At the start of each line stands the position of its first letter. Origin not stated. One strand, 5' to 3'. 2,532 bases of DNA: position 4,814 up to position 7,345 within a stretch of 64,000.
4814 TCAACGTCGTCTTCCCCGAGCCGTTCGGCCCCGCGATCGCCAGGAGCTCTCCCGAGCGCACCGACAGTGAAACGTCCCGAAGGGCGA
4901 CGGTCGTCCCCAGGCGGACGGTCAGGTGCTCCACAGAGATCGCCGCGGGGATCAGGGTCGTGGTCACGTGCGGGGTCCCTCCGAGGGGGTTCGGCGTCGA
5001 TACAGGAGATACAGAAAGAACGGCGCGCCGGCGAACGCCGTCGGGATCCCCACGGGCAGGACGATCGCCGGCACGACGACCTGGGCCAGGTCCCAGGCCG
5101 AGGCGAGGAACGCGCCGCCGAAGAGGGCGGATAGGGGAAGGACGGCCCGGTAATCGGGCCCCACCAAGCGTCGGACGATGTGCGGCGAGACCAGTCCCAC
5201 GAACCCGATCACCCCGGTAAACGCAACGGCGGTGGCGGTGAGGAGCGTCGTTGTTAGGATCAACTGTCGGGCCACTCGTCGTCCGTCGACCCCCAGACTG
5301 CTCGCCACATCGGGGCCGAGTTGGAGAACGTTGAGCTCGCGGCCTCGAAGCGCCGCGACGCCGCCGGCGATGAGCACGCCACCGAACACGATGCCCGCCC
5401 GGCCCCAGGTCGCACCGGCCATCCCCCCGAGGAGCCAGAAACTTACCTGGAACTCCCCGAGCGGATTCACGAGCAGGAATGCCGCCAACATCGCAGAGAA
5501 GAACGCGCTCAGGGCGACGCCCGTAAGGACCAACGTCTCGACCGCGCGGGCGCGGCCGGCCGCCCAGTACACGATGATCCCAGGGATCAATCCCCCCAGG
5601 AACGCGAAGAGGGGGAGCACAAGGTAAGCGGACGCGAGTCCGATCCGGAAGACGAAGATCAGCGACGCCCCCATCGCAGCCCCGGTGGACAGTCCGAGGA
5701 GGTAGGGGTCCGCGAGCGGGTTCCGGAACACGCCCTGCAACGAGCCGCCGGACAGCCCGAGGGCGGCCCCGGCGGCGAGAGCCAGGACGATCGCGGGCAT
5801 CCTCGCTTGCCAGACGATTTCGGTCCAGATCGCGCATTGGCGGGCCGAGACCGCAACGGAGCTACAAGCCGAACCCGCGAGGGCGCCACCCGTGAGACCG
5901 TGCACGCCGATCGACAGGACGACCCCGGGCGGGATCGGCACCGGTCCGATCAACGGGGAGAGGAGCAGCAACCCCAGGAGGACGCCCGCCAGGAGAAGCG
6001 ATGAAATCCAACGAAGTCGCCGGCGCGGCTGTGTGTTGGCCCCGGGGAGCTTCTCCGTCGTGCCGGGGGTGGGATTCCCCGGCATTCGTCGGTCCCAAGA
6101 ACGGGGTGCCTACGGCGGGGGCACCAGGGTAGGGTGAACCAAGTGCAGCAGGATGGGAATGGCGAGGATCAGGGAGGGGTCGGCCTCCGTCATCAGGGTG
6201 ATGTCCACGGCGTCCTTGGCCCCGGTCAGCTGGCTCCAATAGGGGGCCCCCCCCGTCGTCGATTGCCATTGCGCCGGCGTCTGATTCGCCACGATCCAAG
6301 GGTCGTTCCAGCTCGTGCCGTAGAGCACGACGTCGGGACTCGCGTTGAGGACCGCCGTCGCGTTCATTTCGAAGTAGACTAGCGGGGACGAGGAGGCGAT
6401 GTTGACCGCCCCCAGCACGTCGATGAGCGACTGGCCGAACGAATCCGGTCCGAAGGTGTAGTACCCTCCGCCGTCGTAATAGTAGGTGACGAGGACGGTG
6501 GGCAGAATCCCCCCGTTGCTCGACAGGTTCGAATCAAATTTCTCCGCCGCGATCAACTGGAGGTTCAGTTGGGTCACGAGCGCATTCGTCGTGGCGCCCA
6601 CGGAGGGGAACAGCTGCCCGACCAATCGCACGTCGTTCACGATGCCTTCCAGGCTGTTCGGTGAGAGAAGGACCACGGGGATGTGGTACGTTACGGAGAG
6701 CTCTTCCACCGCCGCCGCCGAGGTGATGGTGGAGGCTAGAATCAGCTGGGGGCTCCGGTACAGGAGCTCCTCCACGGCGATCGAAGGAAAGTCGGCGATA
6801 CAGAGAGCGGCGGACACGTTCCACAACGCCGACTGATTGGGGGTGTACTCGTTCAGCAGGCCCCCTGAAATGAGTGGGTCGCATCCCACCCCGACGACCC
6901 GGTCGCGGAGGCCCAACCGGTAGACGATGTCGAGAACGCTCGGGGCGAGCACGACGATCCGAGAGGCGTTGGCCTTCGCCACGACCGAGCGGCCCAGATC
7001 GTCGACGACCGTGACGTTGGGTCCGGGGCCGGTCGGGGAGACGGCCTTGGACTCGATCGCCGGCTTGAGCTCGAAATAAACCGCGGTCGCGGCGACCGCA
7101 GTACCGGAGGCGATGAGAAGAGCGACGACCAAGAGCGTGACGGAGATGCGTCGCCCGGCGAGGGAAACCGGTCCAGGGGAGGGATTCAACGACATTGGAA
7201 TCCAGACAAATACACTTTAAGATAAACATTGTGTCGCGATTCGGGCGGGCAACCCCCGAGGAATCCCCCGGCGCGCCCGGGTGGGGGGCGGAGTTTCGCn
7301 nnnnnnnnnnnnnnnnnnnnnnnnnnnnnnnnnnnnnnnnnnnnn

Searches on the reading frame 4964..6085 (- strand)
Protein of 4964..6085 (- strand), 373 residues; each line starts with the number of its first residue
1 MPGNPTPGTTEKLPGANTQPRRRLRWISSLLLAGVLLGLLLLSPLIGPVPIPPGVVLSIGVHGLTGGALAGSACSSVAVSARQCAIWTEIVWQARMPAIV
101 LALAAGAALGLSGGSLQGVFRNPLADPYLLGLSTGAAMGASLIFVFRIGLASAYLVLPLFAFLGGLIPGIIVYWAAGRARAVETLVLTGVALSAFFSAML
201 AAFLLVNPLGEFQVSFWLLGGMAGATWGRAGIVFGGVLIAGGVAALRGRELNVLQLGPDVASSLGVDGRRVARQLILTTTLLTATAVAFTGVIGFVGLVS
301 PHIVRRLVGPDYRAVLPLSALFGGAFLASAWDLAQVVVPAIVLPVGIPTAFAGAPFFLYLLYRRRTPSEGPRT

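Call 14: search_protein_families(library=pfam, proteins=[window:4964-6085:-], max_evalue=0.01)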
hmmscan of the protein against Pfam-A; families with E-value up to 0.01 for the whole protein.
window:4964-6085:- (373 aa): 1 family
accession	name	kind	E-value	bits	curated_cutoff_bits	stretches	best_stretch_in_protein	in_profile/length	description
PF01032.23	FecCD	-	7.4e-75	252.3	26.5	1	36-363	2-311/311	FecCD transport family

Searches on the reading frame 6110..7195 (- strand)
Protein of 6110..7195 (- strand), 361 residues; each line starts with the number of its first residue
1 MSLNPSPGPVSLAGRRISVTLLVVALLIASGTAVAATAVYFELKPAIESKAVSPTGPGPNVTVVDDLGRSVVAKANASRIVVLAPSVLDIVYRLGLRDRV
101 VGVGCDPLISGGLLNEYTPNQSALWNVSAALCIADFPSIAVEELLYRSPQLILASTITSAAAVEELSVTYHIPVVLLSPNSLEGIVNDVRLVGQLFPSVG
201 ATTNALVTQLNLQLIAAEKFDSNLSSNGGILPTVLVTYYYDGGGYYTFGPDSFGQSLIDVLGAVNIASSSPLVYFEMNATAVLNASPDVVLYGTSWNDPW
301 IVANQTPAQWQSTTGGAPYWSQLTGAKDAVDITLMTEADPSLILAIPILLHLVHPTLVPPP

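Call 14: search_protein_families(library=pfam, proteins=[window:6110-7195:-], max_evalue=0.01)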
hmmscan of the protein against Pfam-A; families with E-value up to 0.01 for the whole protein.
window:6110-7195:- (361 aa): 1 family
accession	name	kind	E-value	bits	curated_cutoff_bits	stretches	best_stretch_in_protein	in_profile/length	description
PF01497.23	Peripla_BP_2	-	2.6e-11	43.8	27.5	1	80-295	1-200/235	Periplasmic binding protein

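Call 19: find_homologous_proteins(query=window:6110-7195:-)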
Query window:6110-7195:- (361 aa): 192 proteins with E <= 0.001 among 8000 candidates; the best 120 are listed.
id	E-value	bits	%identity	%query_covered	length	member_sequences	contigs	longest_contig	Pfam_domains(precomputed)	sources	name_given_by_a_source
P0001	3.6e-192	656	87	100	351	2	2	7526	PF01497.24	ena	-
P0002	3.2e-176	604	79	100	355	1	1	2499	PF01497.24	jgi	-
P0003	2.3e-153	529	69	100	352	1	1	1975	PF01497.24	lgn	-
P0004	8.2e-153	527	67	100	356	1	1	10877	PF01497.24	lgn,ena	-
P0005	3.7e-152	525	68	100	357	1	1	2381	PF01497.24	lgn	-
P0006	1.2e-149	517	67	100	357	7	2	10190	PF01497.24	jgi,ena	-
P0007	2.2e-149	516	67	100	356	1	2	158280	PF01497.24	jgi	jgi:iron complex transport system substrate-binding protein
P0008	6.1e-149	514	67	96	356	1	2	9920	PF01497.24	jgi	jgi:iron complex transport system substrate-binding protein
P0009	1.0e-147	510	66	100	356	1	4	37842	PF01497.24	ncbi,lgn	ncbi:MAG: ABC transporter substrate-binding protein [Thermoplasmata archaeon]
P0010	2.0e-145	503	67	96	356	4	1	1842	PF01497.24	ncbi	-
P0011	2.2e-145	503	65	100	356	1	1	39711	PF01497.24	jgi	jgi:iron complex transport system substrate-binding protein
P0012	1.5e-142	493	64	100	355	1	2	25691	PF01497.24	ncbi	-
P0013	2.3e-142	493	65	100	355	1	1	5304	-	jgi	jgi:ABC-type Fe3+-hydroxamate transport system substrate-binding protein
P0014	1.0e-141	490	64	100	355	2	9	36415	PF01497.24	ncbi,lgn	-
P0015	2.1e-139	483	62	100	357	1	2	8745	PF01497.24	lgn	-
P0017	1.5e-123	431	57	100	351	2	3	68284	PF01497.24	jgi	jgi:iron complex transport system substrate-binding protein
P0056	4.9e-110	386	54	100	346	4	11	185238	PF01497.24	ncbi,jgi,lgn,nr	ncbi:MAG TPA: ABC transporter substrate-binding protein [Thermoplasmata archaeon]|nr:ABC transporter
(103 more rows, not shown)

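Call 21: find_encoding_contigs(protein=P0001, flank=10000, max_places=3)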
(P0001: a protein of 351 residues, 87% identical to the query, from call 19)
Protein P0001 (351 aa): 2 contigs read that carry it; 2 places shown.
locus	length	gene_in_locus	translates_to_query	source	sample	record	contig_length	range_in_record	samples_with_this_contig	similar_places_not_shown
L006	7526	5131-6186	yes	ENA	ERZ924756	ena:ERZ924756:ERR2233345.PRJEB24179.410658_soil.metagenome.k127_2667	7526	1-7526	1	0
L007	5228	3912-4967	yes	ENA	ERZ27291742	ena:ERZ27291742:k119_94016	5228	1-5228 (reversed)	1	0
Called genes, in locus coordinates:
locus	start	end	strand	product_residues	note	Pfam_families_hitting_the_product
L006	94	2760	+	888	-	PF00211:Guanylate_cyc, PF21033:RMD1-3 (faint), PF13414:TPR_11 (faint), PF13431:TPR_17 (faint)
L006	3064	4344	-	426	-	PF24681:Kelch_KLHDC2_KLHL20_DRC7 (faint), PF24981:Beta-prop_ATRN-LZTR1 (faint)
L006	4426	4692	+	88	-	-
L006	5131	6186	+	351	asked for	PF01497:Peripla_BP_2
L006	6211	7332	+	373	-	PF01032:FecCD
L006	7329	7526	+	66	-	?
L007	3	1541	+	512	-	?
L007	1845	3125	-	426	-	PF24681:Kelch_KLHDC2_KLHL20_DRC7 (faint), PF24981:Beta-prop_ATRN-LZTR1 (faint)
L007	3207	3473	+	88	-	-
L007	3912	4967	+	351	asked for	PF01497:Peripla_BP_2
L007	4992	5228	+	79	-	?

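Call 22: find_encoding_contigs(protein=P0007, flank=10000, max_places=3)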
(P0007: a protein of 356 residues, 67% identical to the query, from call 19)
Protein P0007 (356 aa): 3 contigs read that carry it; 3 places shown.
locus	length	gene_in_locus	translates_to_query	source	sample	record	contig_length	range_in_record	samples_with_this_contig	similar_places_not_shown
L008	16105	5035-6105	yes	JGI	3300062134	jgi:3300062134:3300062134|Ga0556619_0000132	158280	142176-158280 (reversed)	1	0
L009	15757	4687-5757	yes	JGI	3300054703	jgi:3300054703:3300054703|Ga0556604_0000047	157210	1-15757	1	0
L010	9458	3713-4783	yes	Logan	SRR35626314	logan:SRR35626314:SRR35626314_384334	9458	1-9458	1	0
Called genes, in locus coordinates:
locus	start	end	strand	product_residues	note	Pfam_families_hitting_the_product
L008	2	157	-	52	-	?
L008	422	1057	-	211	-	-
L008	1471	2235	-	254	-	PF01902:Diphthami_syn_2_N, PF28410:Diphthami_syn_2_C (weak)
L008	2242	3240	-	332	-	PF00733:Asn_synthase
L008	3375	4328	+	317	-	PF01497:Peripla_BP_2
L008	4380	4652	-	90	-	-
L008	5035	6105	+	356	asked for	PF01497:Peripla_BP_2 (weak)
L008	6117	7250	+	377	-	PF01032:FecCD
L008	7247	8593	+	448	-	PF00005:ABC_tran, PF13304:AAA_21 (faint), PF27219:MJ0874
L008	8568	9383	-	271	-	PF25211:DUF7839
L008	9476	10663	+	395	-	PF07690:MFS_1, PF12832:MFS_1_like (weak), PF07690:MFS_1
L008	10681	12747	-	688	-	PF04851:ResIII, PF17757:UvrB_inter, PF27431:UvrB_3rd, PF00271:Helicase_C, PF12344:UvrB, PF02151:UVR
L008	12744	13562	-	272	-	PF00733:Asn_synthase (weak), PF02540:NAD_synthase (weak)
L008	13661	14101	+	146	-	PF03479:PCC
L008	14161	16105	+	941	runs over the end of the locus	PF00270:DEAD, PF04851:ResIII (weak), PF00271:Helicase_C, PF19306:WHD_Lhr (weak), PF08494:DEAD_assoc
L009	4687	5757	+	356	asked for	PF01497:Peripla_BP_2 (weak)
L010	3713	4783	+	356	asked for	PF01497:Peripla_BP_2 (weak)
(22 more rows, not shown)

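Call 32: find_encoding_contigs(protein=P0009, flank=10000, max_places=4)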
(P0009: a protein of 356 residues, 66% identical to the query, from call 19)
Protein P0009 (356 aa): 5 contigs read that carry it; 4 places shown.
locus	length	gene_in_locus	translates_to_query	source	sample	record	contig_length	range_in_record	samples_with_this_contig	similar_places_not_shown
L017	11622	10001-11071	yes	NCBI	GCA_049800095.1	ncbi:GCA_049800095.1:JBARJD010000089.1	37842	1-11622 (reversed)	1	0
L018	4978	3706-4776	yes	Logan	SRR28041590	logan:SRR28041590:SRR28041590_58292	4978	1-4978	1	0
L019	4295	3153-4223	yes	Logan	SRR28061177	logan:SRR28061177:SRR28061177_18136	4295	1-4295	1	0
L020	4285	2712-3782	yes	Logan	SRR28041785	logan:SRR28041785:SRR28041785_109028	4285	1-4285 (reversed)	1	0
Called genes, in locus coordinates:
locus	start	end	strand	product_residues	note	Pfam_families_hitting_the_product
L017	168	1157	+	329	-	PF13243:SQHop_cyclase_C (faint)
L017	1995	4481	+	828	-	-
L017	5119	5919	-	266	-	PF13673:Acetyltransf_10 (weak), PF00583:Acetyltransf_1, PF13508:Acetyltransf_7 (weak)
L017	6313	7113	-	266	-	PF28410:Diphthami_syn_2_C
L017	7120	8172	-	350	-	PF00733:Asn_synthase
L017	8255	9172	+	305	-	PF01497:Peripla_BP_2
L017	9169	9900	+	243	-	PF01902:Diphthami_syn_2_N, PF28410:Diphthami_syn_2_C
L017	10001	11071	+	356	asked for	PF01497:Peripla_BP_2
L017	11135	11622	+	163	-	PF01032:FecCD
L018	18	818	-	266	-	PF28410:Diphthami_syn_2_C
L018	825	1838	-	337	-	PF00733:Asn_synthase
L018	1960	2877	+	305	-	PF01497:Peripla_BP_2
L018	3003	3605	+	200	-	PF28410:Diphthami_syn_2_C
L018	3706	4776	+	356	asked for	PF01497:Peripla_BP_2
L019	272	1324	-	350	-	PF00733:Asn_synthase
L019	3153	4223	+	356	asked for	PF01497:Peripla_BP_2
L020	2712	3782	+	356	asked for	PF01497:Peripla_BP_2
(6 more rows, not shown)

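Call 33: find_encoding_contigs(protein=P0011, flank=10000, max_places=3)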
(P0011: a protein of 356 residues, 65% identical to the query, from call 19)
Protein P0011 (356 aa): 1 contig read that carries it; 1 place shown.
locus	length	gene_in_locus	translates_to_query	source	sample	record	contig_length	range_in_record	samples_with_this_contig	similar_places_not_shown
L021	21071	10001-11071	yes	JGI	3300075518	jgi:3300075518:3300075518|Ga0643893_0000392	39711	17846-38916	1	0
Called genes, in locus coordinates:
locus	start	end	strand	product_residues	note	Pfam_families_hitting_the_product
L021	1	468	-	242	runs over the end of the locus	PF02678:Pirin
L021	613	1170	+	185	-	PF13462:Thioredoxin_4, PF13743:Thioredoxin_5 (weak), PF01323:DSBA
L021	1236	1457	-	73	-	-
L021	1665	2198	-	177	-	PF15956:DUF4760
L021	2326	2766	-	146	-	PF00583:Acetyltransf_1, PF13673:Acetyltransf_10, PF13508:Acetyltransf_7, PF08445:FR47 (weak)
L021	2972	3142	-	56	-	-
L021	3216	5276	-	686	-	PF00211:Guanylate_cyc, PF00515:TPR_1 (faint), PF13428:TPR_14 (faint), PF13432:TPR_16 (faint), PF21033:RMD1-3 (faint), PF07719:TPR_2 (faint), PF13176:TPR_7 (faint), PF14559:TPR_19 (weak), +3 more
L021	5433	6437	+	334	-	PF13243:SQHop_cyclase_C (faint)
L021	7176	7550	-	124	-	PF28410:Diphthami_syn_2_C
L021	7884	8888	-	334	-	PF00733:Asn_synthase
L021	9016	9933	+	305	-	PF01497:Peripla_BP_2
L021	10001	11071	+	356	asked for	PF01497:Peripla_BP_2 (weak)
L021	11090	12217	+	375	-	PF01032:FecCD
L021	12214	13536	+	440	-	PF00005:ABC_tran, PF02463:SMC_N (faint), PF13304:AAA_21 (faint), PF27219:MJ0874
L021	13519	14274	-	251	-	PF25211:DUF7839 (faint)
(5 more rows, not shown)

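Call 34: find_encoding_contigs(protein=P0014, flank=10000, max_places=4)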
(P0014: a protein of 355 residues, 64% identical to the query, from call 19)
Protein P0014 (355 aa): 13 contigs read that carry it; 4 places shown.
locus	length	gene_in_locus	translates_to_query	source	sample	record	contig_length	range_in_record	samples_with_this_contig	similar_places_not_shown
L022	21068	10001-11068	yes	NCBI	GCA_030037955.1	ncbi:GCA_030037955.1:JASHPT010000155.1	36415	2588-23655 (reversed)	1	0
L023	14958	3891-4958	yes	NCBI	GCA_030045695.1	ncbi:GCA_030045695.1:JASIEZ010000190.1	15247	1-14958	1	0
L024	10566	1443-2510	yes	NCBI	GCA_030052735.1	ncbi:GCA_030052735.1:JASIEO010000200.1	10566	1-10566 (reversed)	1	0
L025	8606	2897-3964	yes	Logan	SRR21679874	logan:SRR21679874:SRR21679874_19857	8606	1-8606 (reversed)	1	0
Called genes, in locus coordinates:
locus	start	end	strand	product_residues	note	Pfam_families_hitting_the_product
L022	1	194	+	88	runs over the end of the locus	-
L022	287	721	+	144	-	PF00027:cNMP_binding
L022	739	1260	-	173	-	-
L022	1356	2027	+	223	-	-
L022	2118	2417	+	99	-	-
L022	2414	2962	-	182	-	PF13302:Acetyltransf_3, PF13420:Acetyltransf_4 (weak), PF00583:Acetyltransf_1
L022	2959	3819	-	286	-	PF04072:LCM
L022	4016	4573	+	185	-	-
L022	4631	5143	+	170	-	PF01047:MarR, PF12802:MarR_2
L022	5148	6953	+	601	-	PF07690:MFS_1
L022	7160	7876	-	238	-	PF01902:Diphthami_syn_2_N, PF28410:Diphthami_syn_2_C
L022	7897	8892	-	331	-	PF00733:Asn_synthase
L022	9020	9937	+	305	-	PF01497:Peripla_BP_2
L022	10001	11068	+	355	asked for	PF01497:Peripla_BP_2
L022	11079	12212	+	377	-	PF01032:FecCD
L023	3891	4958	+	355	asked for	PF01497:Peripla_BP_2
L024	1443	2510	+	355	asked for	PF01497:Peripla_BP_2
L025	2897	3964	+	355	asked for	PF01497:Peripla_BP_2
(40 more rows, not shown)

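Call 52: find_encoding_contigs(protein=P0012, flank=10000, max_places=3)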
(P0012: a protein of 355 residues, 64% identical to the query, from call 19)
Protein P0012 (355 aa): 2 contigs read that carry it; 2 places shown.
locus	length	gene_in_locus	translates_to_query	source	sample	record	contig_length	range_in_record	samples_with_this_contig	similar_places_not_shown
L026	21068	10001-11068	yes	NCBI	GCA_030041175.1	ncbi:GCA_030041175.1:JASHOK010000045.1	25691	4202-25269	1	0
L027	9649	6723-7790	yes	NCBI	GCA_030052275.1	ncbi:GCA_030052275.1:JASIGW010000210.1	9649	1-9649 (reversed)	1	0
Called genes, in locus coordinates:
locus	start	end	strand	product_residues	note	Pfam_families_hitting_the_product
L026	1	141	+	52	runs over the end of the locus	-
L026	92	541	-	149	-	PF28474:DUF8412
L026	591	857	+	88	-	-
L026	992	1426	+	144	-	PF00027:cNMP_binding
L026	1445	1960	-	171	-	-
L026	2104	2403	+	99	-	-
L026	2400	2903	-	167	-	PF13302:Acetyltransf_3, PF13420:Acetyltransf_4 (weak), PF00583:Acetyltransf_1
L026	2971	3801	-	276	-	PF04072:LCM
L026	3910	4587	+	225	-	-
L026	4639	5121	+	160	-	PF12802:MarR_2, PF01047:MarR (weak)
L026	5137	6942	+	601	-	PF07690:MFS_1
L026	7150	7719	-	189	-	PF28410:Diphthami_syn_2_C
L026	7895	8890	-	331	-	PF00733:Asn_synthase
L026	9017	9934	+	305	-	PF01497:Peripla_BP_2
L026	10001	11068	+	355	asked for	PF01497:Peripla_BP_2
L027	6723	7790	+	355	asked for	PF01497:Peripla_BP_2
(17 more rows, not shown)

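Call 53: find_encoding_contigs(protein=P0017, flank=10000, max_places=3)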
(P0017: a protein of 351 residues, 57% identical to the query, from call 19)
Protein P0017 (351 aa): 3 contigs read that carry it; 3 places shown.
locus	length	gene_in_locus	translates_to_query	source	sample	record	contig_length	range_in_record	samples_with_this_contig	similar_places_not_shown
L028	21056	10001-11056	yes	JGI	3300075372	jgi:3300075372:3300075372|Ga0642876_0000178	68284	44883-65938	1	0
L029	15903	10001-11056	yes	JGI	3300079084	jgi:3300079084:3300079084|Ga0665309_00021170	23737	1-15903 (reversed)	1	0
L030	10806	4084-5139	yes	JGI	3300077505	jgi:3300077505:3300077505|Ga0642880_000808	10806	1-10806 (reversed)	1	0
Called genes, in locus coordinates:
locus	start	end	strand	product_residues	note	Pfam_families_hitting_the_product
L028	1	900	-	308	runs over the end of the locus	PF00005:ABC_tran, PF13304:AAA_21 (weak)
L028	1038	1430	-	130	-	PF01521:Fe-S_biosyn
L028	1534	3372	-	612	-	PF13440:Polysacc_synt_3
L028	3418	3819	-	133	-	PF00903:Glyoxalase, PF13669:Glyoxalase_4, PF18029:Glyoxalase_6 (weak)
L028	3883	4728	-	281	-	PF01872:RibD_C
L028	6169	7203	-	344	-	PF08240:ADH_N, PF00107:ADH_zinc_N, PF13602:ADH_zinc_N_2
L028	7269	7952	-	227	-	PF06168:DUF981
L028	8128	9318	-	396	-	PF12708:Pect-lyase_RHGA_epim (faint), PF13229:Beta_helix (weak)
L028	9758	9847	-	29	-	-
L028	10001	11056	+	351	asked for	PF01497:Peripla_BP_2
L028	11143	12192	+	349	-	PF01032:FecCD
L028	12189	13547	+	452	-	PF00005:ABC_tran, PF02463:SMC_N (faint), PF13304:AAA_21 (faint), PF27219:MJ0874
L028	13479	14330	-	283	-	PF25211:DUF7839 (weak)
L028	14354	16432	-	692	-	PF04851:ResIII, PF00270:DEAD (weak), PF17757:UvrB_inter, PF27431:UvrB_3rd, PF00271:Helicase_C, PF12344:UvrB, PF02151:UVR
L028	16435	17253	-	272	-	PF00733:Asn_synthase (weak), PF02540:NAD_synthase (weak)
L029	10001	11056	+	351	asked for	PF01497:Peripla_BP_2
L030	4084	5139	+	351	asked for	PF01497:Peripla_BP_2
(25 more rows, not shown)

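Call 54: find_encoding_contigs(protein=P0004, flank=10000, max_places=3)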
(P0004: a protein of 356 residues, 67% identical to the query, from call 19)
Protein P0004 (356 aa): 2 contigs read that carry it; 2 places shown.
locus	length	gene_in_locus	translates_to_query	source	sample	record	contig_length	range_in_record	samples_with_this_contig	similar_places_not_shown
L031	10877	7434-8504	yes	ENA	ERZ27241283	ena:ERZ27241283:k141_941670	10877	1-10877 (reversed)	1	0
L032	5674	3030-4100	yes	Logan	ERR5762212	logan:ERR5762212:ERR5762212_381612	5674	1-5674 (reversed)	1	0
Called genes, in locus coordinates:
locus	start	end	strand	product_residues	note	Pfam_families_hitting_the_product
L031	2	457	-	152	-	?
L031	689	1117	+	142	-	-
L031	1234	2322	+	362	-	PF02073:Peptidase_M29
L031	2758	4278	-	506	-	-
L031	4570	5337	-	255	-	PF28410:Diphthami_syn_2_C (weak)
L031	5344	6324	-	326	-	PF00733:Asn_synthase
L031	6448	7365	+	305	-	PF01497:Peripla_BP_2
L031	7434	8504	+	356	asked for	PF01497:Peripla_BP_2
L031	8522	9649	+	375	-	PF01032:FecCD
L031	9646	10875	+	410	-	?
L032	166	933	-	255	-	PF28410:Diphthami_syn_2_C (weak)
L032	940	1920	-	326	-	PF00733:Asn_synthase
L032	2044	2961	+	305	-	PF01497:Peripla_BP_2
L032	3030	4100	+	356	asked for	PF01497:Peripla_BP_2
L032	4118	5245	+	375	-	PF01032:FecCD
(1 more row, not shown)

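Call 59: find_encoding_contigs(protein=P0056, flank=10000, max_places=10)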
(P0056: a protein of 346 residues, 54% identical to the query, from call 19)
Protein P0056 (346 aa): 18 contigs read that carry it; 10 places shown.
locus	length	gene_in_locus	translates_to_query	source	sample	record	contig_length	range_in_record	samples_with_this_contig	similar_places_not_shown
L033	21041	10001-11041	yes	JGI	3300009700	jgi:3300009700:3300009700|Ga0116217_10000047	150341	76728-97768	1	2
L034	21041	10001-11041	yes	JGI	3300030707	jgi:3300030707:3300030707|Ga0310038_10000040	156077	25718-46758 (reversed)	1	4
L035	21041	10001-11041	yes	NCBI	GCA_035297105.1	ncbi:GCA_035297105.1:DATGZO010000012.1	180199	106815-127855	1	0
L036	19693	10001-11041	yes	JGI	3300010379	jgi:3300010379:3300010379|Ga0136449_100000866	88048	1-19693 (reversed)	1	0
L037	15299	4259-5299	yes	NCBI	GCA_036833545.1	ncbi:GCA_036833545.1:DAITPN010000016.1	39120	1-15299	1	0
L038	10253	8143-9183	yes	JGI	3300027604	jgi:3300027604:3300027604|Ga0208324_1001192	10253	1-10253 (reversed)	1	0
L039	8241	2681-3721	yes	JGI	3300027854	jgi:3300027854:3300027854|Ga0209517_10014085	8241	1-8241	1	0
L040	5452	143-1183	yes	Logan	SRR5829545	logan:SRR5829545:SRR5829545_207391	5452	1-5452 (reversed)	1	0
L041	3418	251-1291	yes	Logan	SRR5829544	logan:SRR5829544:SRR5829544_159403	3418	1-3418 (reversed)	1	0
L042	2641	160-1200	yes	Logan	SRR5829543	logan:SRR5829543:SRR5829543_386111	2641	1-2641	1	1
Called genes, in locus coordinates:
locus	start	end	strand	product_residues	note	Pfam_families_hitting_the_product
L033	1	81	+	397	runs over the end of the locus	PF04894:Nre_N, PF04895:Nre_C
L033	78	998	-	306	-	PF12773:DZR (weak), PF13240:Zn_Ribbon_1 (faint)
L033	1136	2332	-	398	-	PF01941:AdoMet_Synthase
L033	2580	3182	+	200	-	PF01597:GCV_H, PF01206:TusA (weak)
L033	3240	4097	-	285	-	PF00581:Rhodanese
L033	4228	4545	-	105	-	PF01253:SUI1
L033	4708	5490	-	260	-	PF01061:ABC2_membrane, PF12698:ABC2_membrane_3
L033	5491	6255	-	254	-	-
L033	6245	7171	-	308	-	PF00005:ABC_tran, PF13304:AAA_21 (weak)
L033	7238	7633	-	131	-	PF01521:Fe-S_biosyn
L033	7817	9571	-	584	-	PF01943:Polysacc_synt, PF13440:Polysacc_synt_3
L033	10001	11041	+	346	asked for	PF01497:Peripla_BP_2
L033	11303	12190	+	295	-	PF01032:FecCD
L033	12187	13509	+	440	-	PF00005:ABC_tran, PF02463:SMC_N (faint), PF13304:AAA_21 (faint), PF27219:MJ0874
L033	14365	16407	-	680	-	PF00270:DEAD (faint), PF04851:ResIII, PF17757:UvrB_inter, PF27431:UvrB_3rd, PF00271:Helicase_C, PF12344:UvrB, PF02151:UVR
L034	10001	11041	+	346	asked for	PF01497:Peripla_BP_2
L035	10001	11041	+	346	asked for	PF01497:Peripla_BP_2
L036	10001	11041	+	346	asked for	PF01497:Peripla_BP_2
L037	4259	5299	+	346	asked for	PF01497:Peripla_BP_2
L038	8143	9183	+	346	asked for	PF01497:Peripla_BP_2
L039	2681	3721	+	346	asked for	PF01497:Peripla_BP_2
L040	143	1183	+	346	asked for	PF01497:Peripla_BP_2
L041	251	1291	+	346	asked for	PF01497:Peripla_BP_2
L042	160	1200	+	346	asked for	PF01497:Peripla_BP_2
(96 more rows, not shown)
